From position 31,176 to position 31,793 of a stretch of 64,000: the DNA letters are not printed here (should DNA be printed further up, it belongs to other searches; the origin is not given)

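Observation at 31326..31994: Two tandem paralogous stand-alone WYL-like proteins embedded in the methylmalonyl-CoA mutase/epimerase operon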

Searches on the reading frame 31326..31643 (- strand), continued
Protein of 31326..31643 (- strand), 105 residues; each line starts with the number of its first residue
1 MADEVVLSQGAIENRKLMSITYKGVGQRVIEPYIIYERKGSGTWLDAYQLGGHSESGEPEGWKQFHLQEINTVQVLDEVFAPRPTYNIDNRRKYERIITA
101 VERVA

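Call 75: get_annotated_region(hit=H2, flank=6000)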
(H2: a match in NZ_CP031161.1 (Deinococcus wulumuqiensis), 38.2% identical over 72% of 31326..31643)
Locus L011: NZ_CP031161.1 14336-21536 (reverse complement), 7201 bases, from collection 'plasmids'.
description: Deinococcus wulumuqiensis strain NEB 479 plasmid pDrdII, complete sequence
organism: Deinococcus wulumuqiensis (NCBI taxid 980427)
taxonomy: Bacteria; Deinococcota; Deinococci; Deinococcales; Deinococcaceae; Deinococcus; Deinococcus wulumuqiensis
host: -; source: cell culture; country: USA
typing (MOB-suite, as given by PLSDB): non-mobilizable; replicon rep_cluster_2427
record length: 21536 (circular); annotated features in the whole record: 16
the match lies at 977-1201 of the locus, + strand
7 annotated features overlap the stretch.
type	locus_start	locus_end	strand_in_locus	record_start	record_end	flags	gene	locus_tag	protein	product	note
CDS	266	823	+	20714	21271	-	-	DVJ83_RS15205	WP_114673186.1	recombinase family protein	GO:0006310 - DNA recombination [Evidence IEA]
CDS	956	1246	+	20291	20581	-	-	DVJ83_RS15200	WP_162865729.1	WYL domain-containing protein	-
CDS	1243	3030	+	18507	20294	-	-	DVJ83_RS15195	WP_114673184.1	AAA family ATPase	-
CDS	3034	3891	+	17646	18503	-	-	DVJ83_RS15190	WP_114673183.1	hypothetical protein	-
CDS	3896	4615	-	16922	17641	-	-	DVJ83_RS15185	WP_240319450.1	excalibur calcium-binding domain-containing protein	-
CDS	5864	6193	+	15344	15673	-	-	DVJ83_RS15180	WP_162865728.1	hypothetical protein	-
CDS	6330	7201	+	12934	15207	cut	-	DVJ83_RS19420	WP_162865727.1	hypothetical protein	-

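Call 76: get_annotated_region(hit=H4, flank=6000)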
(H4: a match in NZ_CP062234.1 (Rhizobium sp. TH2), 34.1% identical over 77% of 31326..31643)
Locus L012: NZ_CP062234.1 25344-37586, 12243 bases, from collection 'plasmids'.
description: Rhizobium sp. TH2 plasmid pTH2c, complete sequence
organism: Rhizobium sp. TH2 (NCBI taxid 2775403)
taxonomy: Bacteria; Pseudomonadota; Alphaproteobacteria; Hyphomicrobiales; Rhizobiaceae; Rhizobium; Rhizobium sp. TH2
host: -; source: Sainfoin,pure bacterial culture,Nodule tissue; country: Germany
typing (MOB-suite, as given by PLSDB): non-mobilizable
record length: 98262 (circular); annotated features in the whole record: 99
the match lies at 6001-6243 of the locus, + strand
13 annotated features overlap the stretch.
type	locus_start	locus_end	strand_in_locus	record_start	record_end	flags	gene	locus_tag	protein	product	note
CDS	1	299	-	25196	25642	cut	-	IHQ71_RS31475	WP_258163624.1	superinfection immunity protein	-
CDS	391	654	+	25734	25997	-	-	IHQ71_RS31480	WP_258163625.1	helix-turn-helix transcriptional regulator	-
CDS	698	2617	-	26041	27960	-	-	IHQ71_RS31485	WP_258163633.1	UvrD-helicase domain-containing protein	-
CDS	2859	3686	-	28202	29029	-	-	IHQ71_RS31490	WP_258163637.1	hypothetical protein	-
CDS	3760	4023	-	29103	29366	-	-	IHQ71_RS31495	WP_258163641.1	hypothetical protein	-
CDS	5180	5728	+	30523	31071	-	-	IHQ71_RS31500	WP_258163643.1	hypothetical protein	-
CDS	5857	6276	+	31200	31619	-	-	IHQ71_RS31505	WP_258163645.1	WYL domain-containing protein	-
CDS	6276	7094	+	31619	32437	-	-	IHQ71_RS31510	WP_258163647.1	hypothetical protein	-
CDS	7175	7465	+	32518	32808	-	-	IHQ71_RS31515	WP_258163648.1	WYL domain-containing protein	-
CDS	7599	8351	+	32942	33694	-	-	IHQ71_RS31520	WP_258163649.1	hypothetical protein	-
CDS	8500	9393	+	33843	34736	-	-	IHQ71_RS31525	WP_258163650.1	hypothetical protein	-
CDS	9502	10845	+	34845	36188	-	-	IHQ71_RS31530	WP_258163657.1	DUF5906 domain-containing protein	-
CDS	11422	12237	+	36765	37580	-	-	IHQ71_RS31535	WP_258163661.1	hypothetical protein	-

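Call 77: get_annotated_region(hit=H1, flank=6000)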
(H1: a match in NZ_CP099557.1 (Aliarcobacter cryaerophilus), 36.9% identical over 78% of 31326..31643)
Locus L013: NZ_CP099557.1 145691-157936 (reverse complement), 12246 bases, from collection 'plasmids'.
description: Aliarcobacter cryaerophilus strain ICDCAC48 plasmid pCNAC48, complete sequence
organism: Aliarcobacter cryaerophilus (NCBI taxid 28198)
taxonomy: Bacteria; Campylobacterota; Epsilonproteobacteria; Campylobacterales; Arcobacteraceae; Aliarcobacter; Aliarcobacter cryaerophilus
host: -; source: Chicken meat; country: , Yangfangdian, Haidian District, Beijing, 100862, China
typing (MOB-suite, as given by PLSDB): non-mobilizable
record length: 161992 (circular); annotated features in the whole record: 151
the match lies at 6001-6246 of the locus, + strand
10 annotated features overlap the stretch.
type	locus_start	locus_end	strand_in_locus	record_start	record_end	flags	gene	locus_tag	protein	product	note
CDS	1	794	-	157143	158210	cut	-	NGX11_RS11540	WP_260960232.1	RelA/SpoT domain-containing protein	-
CDS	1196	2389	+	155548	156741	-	-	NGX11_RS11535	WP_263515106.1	exonuclease SbcCD subunit D C-terminal domain-containing protein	-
CDS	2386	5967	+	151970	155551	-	-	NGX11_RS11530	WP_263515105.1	AAA family ATPase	GO:0006302 - double-strand break repair [Evidence IEA]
CDS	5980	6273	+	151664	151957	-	-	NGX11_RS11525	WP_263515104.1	WYL domain-containing protein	-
CDS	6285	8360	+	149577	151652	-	-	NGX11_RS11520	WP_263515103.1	hypothetical protein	-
CDS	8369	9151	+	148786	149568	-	-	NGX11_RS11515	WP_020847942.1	DUF6602 domain-containing protein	-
CDS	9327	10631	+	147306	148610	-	-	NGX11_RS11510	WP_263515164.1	DUF2779 domain-containing protein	-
CDS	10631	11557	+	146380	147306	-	-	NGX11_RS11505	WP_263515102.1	hypothetical protein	-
CDS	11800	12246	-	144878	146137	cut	ere(B)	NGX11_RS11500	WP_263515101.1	EreB family erythromycin esterase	GO:0046677 - response to antibiotic [Evidence IEA]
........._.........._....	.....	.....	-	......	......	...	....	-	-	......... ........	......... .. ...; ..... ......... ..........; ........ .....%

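Call 80: search_dna_similar(query=P0015, collection=plasmids, mode=protein, max_evalue=0.001, max_rows=40)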
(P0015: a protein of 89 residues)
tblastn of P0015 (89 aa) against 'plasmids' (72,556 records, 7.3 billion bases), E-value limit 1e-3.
No match.

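Call 83: get_annotated_region(hit=H3, flank=5000)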
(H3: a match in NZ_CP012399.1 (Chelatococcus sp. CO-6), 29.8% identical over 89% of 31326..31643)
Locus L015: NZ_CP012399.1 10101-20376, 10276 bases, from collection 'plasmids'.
description: Chelatococcus sp. CO-6 plasmid pCO-6, complete sequence
organism: Chelatococcus sp. CO-6 (NCBI taxid 1702325)
taxonomy: Bacteria; Pseudomonadota; Alphaproteobacteria; Hyphomicrobiales; Chelatococcaceae; Chelatococcus; Chelatococcus sp. CO-6
host: -; source: whole organism,Shengli Oilfield; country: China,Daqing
typing (MOB-suite, as given by PLSDB): non-mobilizable
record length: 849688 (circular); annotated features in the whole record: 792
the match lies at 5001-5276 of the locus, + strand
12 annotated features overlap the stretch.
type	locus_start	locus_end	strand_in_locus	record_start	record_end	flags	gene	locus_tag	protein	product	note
CDS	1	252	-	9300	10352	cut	-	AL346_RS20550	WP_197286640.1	AI-2E family transporter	-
CDS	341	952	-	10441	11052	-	-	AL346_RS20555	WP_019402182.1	UdgX family uracil-DNA binding protein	-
CDS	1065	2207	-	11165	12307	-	-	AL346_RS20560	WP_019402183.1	GGDEF domain-containing protein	-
CDS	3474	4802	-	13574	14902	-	-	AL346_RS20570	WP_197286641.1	protease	-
CDS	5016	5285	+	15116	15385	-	-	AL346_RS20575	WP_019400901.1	hypothetical protein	-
CDS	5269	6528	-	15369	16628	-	-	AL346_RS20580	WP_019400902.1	NnrS family protein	-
CDS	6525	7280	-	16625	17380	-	-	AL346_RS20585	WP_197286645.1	ATP-binding cassette domain-containing protein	-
CDS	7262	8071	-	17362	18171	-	-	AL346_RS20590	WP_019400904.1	ABC transporter permease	-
CDS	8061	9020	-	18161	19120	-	-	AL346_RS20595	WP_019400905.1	ABC transporter substrate-binding protein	-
CDS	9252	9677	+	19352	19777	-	-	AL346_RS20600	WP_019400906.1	Rrf2 family transcriptional regulator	-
CDS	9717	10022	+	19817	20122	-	-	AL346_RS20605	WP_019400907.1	DUF6522 family protein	-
CDS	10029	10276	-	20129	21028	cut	-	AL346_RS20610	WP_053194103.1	LysR family transcriptional regulator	-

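Call 89: find_encoding_contigs(protein=P0005, flank=8000, max_places=3)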
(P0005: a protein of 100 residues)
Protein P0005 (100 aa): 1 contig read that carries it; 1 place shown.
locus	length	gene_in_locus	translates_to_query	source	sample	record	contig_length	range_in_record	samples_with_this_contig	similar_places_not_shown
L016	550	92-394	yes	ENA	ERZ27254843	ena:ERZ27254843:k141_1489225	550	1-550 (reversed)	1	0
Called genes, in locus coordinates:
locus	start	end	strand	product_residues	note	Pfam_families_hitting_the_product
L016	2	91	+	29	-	?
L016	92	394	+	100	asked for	PF13280:WYL (weak)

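Call 90: find_encoding_contigs(protein=P0015, flank=8000, max_places=3)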
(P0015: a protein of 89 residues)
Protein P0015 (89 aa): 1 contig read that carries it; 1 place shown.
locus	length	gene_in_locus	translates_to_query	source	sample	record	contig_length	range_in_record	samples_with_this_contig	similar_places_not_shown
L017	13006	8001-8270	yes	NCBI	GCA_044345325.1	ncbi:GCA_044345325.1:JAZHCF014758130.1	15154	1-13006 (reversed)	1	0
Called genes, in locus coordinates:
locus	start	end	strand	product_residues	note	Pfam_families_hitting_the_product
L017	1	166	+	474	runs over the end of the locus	PF08239:SH3_3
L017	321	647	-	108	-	-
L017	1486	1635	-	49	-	-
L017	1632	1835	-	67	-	PF13411:MerR_1 (weak), PF00376:MerR, PF12728:HTH_17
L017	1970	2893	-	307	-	-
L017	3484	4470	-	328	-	PF13481:AAA_25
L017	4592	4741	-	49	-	-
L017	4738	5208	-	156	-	-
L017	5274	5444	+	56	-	-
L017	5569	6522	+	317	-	PF00589:Phage_integrase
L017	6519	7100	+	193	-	-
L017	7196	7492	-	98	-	-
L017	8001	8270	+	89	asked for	-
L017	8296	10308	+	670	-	PF13175:AAA_15, PF13476:AAA_23 (faint), PF13175:AAA_15, PF13304:AAA_21, PF20469:OLD-like_TOPRIM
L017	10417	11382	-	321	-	PF04250:DUF429 (weak)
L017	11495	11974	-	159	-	-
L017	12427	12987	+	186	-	PF02566:OsmC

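Call 96: search_protein_families(library=padloc, proteins=[L001:8397-9815:+, L001:9841-12378:+, L017:8296-10308:+, L011:1243-3030:+, L011:3034-3891:+, L013:2386-5967:+, L013:6285-8360:+, L003:8333-9772:+, L003:9780-10361:+], max_evalue=0.00001)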
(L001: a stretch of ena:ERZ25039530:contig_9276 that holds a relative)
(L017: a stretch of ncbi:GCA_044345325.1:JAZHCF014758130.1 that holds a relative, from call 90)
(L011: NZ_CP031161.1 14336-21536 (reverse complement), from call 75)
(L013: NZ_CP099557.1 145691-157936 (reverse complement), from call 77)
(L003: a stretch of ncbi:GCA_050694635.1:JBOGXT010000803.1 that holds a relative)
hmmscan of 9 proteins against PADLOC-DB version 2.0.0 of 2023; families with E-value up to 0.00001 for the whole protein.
L001:8397-9815:+ (472 aa): 0 families

L001:9841-12378:+ (845 aa): 42 families (the best 25 are shown)
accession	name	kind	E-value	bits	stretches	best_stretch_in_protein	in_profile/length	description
PDLC04135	mad3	-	3.5e-16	57.7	2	212-284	4-79/374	mads_3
PDLC03859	LmuB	-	1.5e-13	48.8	1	720-789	519-594/611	-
PDLC00278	PtuA1|PtuA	-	2.9e-11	41.3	1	211-258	4-52/436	AAA ATPase domain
PDLC02979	AriA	-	3.7e-11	41.4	1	212-263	5-57/373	-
PDLC04178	HEC-01A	-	3.5e-10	37.5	1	210-251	9-50/399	-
PDLC04391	PDC-M07A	-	1.5e-09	35.4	1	211-251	3-43/412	-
PDLC00310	PtuA1|PtuA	-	4.6e-09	33.9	1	211-252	4-46/443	AAA ATPase domain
PDLC00073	GajA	-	5.7e-09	33.5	1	211-273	4-67/589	AAA ATPase domain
PDLC04183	HEC-01A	-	1.4e-08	32.2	1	212-251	7-46/402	-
PDLC04393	PDC-M07A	-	1.4e-08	32.2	1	212-258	4-51/435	-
PDLC00067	GajA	-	1.7e-08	31.4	1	211-263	6-59/604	AAA ATPase domain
PDLC00271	PtuA1|PtuA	-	2e-08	32.2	1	210-253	3-47/421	AAA ATPase domain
PDLC02980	AriA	-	3.1e-08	32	0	231-253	1-23/304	-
PDLC04389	PDC-M07A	-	5.9e-08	30.1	1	210-251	6-47/443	-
PDLC00090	GajA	-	1.2e-07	28.9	1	211-256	4-51/659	AAA ATPase domain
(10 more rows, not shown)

L017:8296-10308:+ (670 aa): 83 families (the best 25 are shown)
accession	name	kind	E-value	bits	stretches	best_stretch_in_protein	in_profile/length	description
PDLC02358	Old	-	3e-53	179.5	2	198-561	143-458/578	Old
PDLC02979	AriA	-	1.9e-36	124.6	2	160-414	176-371/373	-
PDLC00070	GajA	-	4.1e-30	103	2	192-435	148-355/596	AAA ATPase domain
PDLC00067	GajA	-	7.2e-27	92.1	2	367-553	305-462/604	AAA ATPase domain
PDLC00085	GajA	-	4.5e-24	83.2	2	474-554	364-444/580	AAA ATPase domain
PDLC00096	GajA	-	6.5e-24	82.6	2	1-88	1-98/630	AAA ATPase domain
PDLC00099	GajA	-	2.1e-21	74.5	1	1-88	1-97/626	AAA ATPase domain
PDLC00065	GajA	-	2e-20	71.1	2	369-558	336-512/670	AAA ATPase domain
PDLC00071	GajA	-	2.8e-20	70.7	1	369-553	276-438/588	AAA ATPase domain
PDLC00091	GajA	-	5.6e-19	66.4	2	1-91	1-102/627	AAA ATPase domain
PDLC00090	GajA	-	7.5e-19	65.9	2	1-66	1-71/659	AAA ATPase domain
PDLC00063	GajA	-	1.9e-18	64.4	2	369-500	347-469/679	AAA ATPase domain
PDLC02980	AriA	-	2.7e-18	65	1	368-417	260-304/304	-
PDLC00086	GajA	-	6.4e-18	62.9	2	1-85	1-96/600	AAA ATPase domain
PDLC00093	GajA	-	9.9e-18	62.2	1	364-573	379-558/736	AAA ATPase domain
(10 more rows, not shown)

L011:1243-3030:+ (595 aa): 128 families (the best 25 are shown)
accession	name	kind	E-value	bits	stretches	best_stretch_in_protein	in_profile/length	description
PDLC02358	Old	-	8.7e-41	138.4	2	250-458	232-451/578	Old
PDLC02979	AriA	-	3.8e-36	123.7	1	1-341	1-372/373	-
PDLC00067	GajA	-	2.4e-32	110.2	1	2-461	5-466/604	AAA ATPase domain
PDLC00080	GajA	-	3.7e-32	109.9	2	181-458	179-455/622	AAA ATPase domain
PDLC00099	GajA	-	7.6e-31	105.7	2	190-463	191-468/626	AAA ATPase domain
PDLC00102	GajA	-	4.9e-30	102.5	1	1-459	2-442/532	AAA ATPase domain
PDLC00098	GajA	-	1.8e-29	100.9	2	276-460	269-444/534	AAA ATPase domain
PDLC00096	GajA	-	1.9e-27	94.3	2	295-457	286-457/630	AAA ATPase domain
PDLC00085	GajA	-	2.3e-27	94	2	317-523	305-497/580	AAA ATPase domain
PDLC00070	GajA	-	1.8e-26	90.9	2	289-468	282-462/596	AAA ATPase domain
PDLC00069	GajA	-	4.8e-26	89.4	2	302-461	339-509/687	AAA ATPase domain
PDLC00071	GajA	-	7.8e-26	89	2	246-461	227-442/588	AAA ATPase domain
PDLC00091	GajA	-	1.1e-25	88.6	2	293-455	292-469/627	AAA ATPase domain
PDLC00092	GajA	-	1.4e-24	84.6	2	298-458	312-473/604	AAA ATPase domain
PDLC00077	GajA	-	1.5e-24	84.5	2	303-467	339-510/616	AAA ATPase domain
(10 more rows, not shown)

L011:3034-3891:+ (285 aa): 2 families
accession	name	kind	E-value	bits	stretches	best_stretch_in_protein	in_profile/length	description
PDLC03797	RTasPDDEXK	-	4.1e-07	28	1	153-255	113-200/226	DRT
PDLC05052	PDC-S61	-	3.2e-06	25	1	38-253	41-234/253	-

L013:2386-5967:+ (1193 aa): 3 families
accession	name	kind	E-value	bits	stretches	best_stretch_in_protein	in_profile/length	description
PDLC03859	LmuB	-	1.6e-22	78.5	1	4-467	3-486/611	-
PDLC03865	LmuB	-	5.4e-11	39.4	0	4-340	1-323/1007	-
PDLC04135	mad3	-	6.2e-08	30.6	0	787-1188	86-345/374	mads_3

L013:6285-8360:+ (691 aa): 7 families
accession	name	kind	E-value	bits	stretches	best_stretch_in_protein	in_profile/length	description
PDLC04889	PDC-S06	-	3.1e-275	913.1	1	5-690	3-688/693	-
PDLC04135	mad3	-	1.2e-10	39.6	1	7-490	7-329/374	mads_3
PDLC04886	PDC-S06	-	2.5e-09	34.5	0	334-485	417-573/727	-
PDLC02335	AbiLi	-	1.4e-08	32.2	1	6-485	54-238/326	AbiLi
PDLC04897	PDC-S06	-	7.1e-08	29.5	1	228-485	311-579/727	-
PDLC04891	PDC-S06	-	1.5e-07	28.3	1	417-485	620-686/858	-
PDLC04893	PDC-S06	-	4.4e-06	23.4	0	249-483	468-683/862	-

L003:8333-9772:+ (479 aa): 0 families

L003:9780-10361:+ (193 aa): 0 families
